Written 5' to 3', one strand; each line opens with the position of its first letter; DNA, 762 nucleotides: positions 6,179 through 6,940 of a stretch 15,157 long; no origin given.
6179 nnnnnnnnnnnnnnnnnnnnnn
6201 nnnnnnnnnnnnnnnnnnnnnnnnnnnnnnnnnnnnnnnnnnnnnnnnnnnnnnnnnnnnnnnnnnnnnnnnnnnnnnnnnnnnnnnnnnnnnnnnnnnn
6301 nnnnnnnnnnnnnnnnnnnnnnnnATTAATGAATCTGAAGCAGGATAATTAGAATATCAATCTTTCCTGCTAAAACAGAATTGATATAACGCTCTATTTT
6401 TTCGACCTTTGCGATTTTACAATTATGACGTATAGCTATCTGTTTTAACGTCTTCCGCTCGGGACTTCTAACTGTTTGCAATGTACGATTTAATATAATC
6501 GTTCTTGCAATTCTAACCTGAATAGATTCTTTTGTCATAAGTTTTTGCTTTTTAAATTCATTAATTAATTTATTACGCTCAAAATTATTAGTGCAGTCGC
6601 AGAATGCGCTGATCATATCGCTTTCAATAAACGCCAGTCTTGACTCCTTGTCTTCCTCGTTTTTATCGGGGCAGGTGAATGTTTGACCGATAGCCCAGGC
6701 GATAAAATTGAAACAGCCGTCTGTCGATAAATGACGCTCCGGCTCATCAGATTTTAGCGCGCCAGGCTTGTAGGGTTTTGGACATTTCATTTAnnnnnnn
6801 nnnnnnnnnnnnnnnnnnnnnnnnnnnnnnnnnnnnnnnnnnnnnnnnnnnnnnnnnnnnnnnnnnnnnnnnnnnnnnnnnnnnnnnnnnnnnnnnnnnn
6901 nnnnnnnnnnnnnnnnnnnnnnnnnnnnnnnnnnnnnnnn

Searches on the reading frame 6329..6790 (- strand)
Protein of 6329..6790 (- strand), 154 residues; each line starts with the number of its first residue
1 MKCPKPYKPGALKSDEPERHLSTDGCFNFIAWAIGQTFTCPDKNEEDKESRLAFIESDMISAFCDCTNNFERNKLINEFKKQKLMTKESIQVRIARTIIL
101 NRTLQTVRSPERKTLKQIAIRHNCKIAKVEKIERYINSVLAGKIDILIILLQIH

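Call 13: search_protein_families(library=phrogs, proteins=[window:6329-6790:-], max_evalue=0.01)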
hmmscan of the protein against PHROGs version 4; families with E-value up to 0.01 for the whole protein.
window:6329-6790:- (154 aa): 0 families

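Call 14: search_protein_families(library=pfam, proteins=[window:6329-6790:-], max_evalue=0.01)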
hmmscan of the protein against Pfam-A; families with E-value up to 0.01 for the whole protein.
window:6329-6790:- (154 aa): 0 families

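Call 81: find_homologous_proteins(query=window:6329-6790:-, max_evalue=0.001)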
Query window:6329-6790:- (154 aa): 1 proteins with E <= 0.001 among 26 candidates.
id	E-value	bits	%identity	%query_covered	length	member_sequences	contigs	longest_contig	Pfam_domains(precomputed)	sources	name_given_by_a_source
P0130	2.1e-97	341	100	100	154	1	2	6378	-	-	-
